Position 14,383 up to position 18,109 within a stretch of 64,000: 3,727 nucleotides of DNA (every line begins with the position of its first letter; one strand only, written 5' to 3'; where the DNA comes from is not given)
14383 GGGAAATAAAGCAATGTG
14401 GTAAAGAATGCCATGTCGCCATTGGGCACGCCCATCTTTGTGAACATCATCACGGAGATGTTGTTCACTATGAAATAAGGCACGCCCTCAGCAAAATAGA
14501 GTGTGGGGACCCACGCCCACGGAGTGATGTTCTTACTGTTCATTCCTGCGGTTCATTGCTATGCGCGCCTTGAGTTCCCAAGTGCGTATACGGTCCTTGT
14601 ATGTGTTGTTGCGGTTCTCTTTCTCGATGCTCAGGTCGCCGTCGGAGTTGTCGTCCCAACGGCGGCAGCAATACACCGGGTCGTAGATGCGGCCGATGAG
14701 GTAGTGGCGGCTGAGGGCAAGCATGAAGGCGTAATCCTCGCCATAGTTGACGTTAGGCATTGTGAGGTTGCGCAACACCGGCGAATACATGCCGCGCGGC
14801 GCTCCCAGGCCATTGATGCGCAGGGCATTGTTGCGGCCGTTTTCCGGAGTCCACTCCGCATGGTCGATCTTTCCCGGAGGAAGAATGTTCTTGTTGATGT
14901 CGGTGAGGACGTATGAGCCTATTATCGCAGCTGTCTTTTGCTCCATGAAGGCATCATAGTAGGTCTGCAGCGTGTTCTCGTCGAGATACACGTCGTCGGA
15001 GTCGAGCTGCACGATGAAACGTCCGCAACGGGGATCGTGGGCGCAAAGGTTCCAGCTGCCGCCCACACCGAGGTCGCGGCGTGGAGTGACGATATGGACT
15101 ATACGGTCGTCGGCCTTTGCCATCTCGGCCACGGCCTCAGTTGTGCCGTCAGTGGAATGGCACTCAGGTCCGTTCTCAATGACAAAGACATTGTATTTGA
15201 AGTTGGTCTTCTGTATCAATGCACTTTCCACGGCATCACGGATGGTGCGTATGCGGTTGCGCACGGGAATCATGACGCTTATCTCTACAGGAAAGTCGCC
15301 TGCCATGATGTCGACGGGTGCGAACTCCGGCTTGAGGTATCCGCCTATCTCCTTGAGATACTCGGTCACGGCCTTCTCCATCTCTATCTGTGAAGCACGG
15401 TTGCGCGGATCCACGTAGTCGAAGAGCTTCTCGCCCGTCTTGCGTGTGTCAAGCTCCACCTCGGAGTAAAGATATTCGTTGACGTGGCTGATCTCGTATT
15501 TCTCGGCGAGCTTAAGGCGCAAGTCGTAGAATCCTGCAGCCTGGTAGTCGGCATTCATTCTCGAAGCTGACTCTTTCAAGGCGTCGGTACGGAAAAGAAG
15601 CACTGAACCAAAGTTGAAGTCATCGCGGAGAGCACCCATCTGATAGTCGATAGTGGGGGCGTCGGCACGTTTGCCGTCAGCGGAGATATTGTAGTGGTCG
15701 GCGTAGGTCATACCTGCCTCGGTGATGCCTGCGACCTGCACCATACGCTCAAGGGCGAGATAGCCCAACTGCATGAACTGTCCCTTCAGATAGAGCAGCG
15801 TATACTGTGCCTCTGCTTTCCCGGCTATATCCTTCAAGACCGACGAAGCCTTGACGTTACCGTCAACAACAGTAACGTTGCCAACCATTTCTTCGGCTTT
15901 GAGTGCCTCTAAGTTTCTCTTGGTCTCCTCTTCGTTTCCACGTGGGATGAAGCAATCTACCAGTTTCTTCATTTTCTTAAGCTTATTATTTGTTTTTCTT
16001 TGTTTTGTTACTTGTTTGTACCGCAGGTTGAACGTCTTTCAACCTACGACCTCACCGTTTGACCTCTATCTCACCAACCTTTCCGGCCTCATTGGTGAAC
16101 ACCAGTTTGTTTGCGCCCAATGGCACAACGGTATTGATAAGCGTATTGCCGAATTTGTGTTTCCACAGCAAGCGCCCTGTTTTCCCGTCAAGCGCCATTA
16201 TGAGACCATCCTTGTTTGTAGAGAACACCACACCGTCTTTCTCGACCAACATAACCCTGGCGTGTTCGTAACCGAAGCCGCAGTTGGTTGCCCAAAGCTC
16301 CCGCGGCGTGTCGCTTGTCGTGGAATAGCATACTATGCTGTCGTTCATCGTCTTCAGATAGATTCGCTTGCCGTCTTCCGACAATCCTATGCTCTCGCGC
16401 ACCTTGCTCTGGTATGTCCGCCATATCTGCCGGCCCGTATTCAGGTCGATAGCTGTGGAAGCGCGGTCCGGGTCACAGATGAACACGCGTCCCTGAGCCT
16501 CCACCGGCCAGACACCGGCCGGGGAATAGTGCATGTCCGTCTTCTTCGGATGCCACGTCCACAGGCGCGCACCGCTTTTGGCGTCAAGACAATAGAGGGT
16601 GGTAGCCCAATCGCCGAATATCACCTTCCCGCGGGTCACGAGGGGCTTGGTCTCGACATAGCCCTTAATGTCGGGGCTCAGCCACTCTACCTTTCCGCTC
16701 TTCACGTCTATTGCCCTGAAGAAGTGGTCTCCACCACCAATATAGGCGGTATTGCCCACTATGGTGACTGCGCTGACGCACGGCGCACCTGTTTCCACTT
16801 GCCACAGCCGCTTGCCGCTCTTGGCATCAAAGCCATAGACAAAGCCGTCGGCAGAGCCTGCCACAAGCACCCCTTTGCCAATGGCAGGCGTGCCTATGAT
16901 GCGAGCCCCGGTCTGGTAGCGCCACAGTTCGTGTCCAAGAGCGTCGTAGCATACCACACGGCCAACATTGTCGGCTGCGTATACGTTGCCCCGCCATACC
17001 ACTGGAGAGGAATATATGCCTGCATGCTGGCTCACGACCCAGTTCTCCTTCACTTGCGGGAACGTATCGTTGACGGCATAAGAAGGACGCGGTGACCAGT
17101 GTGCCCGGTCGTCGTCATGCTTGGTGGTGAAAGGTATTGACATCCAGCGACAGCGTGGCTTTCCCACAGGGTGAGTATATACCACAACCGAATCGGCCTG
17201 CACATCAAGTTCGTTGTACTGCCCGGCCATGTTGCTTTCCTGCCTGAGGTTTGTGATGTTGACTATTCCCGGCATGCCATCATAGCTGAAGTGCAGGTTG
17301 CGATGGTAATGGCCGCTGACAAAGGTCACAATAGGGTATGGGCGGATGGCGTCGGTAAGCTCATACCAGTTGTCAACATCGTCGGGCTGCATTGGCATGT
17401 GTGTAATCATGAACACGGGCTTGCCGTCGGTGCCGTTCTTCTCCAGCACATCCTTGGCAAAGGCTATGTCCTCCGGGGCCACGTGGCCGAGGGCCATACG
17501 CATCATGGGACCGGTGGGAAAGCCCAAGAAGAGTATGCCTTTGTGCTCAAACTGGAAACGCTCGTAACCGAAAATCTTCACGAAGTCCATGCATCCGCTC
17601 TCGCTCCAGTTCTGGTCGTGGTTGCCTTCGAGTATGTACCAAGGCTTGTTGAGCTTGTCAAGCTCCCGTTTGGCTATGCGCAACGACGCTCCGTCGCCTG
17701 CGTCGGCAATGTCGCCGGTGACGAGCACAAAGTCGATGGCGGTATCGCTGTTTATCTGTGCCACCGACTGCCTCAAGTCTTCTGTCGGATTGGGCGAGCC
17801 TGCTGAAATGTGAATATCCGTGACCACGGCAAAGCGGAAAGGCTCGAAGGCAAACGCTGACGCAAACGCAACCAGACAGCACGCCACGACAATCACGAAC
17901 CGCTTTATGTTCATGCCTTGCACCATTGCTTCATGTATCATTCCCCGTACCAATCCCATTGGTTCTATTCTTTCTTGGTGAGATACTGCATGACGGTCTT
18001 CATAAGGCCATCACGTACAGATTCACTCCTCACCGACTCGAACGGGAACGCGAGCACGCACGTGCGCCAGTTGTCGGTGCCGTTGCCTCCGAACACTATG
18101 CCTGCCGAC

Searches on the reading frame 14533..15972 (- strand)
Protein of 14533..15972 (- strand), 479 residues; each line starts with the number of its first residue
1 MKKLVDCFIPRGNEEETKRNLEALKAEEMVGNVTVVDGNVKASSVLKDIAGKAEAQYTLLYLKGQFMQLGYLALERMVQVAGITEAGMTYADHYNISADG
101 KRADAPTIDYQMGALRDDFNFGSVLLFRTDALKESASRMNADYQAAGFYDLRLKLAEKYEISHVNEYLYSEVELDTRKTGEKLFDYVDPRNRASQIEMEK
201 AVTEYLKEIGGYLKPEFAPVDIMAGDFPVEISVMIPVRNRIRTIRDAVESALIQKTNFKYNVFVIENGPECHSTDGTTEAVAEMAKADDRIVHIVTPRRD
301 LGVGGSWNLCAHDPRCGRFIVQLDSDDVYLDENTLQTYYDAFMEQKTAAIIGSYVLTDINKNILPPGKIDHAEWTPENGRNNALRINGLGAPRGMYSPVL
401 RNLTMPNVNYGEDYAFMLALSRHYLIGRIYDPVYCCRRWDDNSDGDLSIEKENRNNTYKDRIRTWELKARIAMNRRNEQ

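Call 94: search_protein_families(library=pfam, proteins=[window:14533-15972:-])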
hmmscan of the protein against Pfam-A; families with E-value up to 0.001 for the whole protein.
window:14533-15972:- (479 aa): 1 family
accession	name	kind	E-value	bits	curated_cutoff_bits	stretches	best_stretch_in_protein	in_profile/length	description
PF00535.33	Glycos_transf_2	-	3.6e-14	53.5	23.3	1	232-370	1-131/168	Glycosyl transferase family 2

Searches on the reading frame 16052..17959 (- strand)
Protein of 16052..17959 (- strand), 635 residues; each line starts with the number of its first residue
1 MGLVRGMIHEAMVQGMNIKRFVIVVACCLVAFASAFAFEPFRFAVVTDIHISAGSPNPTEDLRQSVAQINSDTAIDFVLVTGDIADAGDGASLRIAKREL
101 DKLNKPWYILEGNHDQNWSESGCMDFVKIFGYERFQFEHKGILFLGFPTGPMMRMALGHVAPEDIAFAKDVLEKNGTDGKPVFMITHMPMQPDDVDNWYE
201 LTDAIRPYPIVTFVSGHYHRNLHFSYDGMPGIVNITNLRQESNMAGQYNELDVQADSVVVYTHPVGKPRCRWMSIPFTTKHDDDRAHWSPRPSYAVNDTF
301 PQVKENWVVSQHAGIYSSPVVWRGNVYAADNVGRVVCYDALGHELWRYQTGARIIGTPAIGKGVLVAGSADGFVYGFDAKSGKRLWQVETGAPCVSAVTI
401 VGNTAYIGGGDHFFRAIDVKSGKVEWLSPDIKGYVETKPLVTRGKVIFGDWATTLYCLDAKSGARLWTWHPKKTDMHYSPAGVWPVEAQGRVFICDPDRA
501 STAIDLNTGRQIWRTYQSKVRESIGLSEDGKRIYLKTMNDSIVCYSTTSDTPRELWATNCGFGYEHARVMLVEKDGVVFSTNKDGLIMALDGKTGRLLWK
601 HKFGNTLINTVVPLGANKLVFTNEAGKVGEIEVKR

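Call 94: search_protein_families(library=pfam, proteins=[window:16052-17959:-])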
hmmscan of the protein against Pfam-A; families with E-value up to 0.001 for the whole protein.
window:16052-17959:- (635 aa): 7 families
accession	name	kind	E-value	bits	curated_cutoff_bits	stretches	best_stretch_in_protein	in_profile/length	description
PF13360.13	PQQ_2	-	1.8e-34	119.9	27.6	3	315-426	25-142/233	Outer membrane protein assembly factor BamB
PF13570.13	Beta-prop_ACSF4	-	2.8e-30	106.3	133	2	401-615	60-265/329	Beta-alanine-activating enzyme, beta-propeller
PF00149.33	Metallophos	-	3e-15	57.6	21.5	1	41-220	1-190/191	Calcineurin-like phosphoesterase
PF01011.28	PQQ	-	2.5e-13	50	26.7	0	467-522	31-89/595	Glucose/ethanol/alcohol dehydrogenase, beta-propeller domain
PF25292.1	Beta-prop_CGLA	-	3.6e-09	37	26.8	0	366-410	48-95/316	Lambda-carrageenase beta-propeller domain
PF24796.1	WDR55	-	0.00018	21.1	200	0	533-628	22-119/296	WDR55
PF25174.1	Beta-prop_THOC3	-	0.00085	18.8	305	0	364-425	61-123/272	THOC3 beta-propeller domain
